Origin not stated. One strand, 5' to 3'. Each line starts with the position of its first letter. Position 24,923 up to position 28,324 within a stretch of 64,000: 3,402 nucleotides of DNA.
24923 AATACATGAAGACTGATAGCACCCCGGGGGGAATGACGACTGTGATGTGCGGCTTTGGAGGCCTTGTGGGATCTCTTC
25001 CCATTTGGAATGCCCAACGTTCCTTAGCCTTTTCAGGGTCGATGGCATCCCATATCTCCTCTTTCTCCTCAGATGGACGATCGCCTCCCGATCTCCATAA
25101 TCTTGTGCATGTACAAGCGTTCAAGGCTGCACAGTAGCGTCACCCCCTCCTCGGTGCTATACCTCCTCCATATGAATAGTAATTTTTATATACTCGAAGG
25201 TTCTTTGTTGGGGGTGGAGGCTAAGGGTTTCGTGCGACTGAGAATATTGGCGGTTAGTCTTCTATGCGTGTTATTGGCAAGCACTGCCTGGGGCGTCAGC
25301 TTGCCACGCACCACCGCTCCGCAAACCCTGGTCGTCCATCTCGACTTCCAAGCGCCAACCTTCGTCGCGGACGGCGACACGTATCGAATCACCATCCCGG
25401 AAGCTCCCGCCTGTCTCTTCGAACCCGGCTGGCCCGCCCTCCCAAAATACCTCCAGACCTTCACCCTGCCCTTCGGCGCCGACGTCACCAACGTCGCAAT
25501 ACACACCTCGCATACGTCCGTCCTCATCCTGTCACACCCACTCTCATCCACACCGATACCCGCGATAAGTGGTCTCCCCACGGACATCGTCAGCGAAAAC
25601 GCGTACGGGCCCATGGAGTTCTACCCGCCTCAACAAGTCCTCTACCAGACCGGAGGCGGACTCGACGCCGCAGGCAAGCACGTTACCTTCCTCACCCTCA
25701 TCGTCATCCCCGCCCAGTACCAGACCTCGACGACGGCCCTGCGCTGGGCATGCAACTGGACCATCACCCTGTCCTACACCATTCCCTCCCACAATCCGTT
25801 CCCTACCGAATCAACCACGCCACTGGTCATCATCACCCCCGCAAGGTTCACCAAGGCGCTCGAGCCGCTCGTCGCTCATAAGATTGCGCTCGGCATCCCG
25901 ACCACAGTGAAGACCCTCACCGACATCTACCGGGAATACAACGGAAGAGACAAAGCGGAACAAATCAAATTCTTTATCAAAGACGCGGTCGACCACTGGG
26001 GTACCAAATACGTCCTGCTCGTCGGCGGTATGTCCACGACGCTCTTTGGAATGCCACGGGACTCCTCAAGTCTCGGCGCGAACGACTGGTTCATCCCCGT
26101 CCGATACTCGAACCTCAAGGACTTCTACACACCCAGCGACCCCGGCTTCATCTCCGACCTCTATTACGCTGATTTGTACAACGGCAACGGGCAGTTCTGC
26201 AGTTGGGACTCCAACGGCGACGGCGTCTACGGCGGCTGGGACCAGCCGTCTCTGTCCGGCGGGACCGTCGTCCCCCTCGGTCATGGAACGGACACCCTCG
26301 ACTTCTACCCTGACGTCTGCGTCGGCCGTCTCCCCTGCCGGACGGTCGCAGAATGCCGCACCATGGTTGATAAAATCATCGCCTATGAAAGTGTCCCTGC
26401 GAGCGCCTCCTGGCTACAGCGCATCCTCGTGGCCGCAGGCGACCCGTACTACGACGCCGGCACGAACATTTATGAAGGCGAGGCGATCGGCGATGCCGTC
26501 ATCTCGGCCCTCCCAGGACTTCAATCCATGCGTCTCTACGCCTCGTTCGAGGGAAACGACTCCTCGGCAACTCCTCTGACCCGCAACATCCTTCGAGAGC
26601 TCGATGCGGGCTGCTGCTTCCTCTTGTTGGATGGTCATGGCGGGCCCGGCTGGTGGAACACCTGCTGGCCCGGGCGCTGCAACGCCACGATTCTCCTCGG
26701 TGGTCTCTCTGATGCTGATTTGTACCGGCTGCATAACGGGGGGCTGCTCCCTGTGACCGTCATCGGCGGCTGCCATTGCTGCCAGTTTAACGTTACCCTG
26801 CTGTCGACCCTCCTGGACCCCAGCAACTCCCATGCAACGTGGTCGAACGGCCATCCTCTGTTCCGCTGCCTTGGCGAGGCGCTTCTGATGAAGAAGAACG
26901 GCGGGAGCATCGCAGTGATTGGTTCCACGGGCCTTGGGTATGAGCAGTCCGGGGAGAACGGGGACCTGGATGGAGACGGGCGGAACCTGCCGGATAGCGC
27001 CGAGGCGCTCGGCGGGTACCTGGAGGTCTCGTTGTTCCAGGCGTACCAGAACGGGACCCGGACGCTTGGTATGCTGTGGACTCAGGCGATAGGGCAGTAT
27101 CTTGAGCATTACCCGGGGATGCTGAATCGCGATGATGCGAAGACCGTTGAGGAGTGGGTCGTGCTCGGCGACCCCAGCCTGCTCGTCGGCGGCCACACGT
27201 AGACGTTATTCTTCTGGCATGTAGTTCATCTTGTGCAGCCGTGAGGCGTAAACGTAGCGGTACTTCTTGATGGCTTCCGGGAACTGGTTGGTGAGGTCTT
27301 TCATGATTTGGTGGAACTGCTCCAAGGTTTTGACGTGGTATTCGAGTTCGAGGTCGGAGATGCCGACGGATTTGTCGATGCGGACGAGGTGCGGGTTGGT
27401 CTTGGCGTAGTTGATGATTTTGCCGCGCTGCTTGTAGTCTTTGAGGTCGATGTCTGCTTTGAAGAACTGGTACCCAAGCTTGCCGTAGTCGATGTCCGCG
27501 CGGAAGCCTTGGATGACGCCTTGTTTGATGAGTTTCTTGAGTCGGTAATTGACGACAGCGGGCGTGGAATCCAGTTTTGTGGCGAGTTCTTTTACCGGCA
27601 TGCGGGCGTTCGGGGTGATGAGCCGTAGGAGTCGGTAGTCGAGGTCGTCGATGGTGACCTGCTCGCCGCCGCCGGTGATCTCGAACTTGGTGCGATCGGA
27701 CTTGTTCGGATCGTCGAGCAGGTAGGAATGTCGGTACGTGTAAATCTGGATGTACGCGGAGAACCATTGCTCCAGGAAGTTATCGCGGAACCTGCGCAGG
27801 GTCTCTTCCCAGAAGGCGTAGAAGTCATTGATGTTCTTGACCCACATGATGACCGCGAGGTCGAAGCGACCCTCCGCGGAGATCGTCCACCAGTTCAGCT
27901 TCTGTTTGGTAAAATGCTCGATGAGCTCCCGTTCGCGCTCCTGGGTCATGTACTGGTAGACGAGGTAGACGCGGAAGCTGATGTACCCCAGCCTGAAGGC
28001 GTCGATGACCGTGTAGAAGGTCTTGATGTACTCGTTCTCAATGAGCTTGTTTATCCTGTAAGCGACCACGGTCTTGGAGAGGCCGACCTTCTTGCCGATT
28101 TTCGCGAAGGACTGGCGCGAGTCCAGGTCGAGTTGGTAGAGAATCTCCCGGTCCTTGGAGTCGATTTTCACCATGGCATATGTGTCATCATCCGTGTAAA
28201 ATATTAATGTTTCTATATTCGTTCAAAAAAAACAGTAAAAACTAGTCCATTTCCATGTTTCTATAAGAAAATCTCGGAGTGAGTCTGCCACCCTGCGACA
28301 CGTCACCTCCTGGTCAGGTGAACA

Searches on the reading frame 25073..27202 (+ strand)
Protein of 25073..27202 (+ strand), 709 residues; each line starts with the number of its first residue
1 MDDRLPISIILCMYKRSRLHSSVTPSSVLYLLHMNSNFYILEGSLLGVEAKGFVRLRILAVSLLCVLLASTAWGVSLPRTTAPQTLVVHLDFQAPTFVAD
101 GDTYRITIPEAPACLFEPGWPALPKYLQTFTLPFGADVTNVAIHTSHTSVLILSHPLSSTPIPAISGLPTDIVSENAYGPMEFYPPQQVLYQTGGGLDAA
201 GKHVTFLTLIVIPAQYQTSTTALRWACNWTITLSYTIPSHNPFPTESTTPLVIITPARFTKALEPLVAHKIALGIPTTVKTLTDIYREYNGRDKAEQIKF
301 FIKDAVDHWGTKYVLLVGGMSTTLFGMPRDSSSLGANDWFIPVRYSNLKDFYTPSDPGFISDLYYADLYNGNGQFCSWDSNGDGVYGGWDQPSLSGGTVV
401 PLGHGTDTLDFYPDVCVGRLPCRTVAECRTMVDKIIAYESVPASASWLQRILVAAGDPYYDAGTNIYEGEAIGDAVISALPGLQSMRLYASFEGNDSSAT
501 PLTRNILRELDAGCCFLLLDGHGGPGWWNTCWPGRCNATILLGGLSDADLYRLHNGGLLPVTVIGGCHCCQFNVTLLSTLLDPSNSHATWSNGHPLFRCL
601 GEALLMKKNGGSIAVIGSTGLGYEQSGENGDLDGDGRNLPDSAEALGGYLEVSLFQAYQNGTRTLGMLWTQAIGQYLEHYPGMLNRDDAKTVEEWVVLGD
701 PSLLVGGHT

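Call 3: search_protein_families(library=ncbifam, proteins=[window:25073-27202:+], max_evalue=0.1)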
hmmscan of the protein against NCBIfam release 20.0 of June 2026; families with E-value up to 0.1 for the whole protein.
window:25073-27202:+ (709 aa): 2 families
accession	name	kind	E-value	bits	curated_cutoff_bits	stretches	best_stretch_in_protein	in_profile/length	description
NF033707.1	T9SS_sortase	equivalog_domain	1.1e-19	69.7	420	1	247-528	365-612/1095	type IX secretion system sortase PorU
NF052324.1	PorU_rel_Nterm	equivalog_domain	7.2e-06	24.4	450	1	410-626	523-704/879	putative type IX secretion system sortase PorU2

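Call 4: search_protein_families(library=pfam, proteins=[window:25073-27202:+], max_evalue=0.1)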
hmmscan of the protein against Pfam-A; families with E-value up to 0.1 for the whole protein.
window:25073-27202:+ (709 aa): 1 family
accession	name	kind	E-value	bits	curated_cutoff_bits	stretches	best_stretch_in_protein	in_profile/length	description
PF01364.23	Peptidase_C25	-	2.6e-60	205.1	23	1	252-703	2-372/374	Peptidase family C25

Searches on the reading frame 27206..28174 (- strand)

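Call 50: search_protein_families(library=pfam, proteins=[window:27206-28174:-], max_evalue=0.001)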
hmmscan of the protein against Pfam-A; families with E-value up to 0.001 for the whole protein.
window:27206-28174:- (322 aa): 10 families
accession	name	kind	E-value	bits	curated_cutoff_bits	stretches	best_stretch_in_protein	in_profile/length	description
PF13412.12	HTH_24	-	2e-24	85.4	21.9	2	176-222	2-48/48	Winged helix-turn-helix DNA-binding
PF13404.12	HTH_AsnC-type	-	2.6e-21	75.6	27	2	4-44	1-41/42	AsnC-type helix-turn-helix domain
PF01047.28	MarR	-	1.2e-09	38.4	24.6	1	180-222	6-48/59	MarR family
PF12840.13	HTH_20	-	1.4e-08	35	27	1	180-221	7-48/51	Helix-turn-helix domain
PF12802.13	MarR_2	-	9.5e-08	32.5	27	1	176-221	4-50/61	MarR family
PF13463.12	HTH_27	-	3.3e-05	24.5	22.2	0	8-52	5-50/68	Winged helix DNA-binding domain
PF22451.2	NirdL-like_HTH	-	8.4e-05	22.5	27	0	23-50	19-46/47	Siroheme decarboxylase NirDL-like HTH domain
PF01022.26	HTH_5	-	0.00027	21.2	22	0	192-221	16-45/47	Bacterial regulatory protein, arsR family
PF01399.33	PCI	-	0.0007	20.2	22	0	182-223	30-71/84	PCI domain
PF13601.12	HTH_34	-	0.00099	19.7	27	0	12-52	6-46/80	Winged helix DNA-binding domain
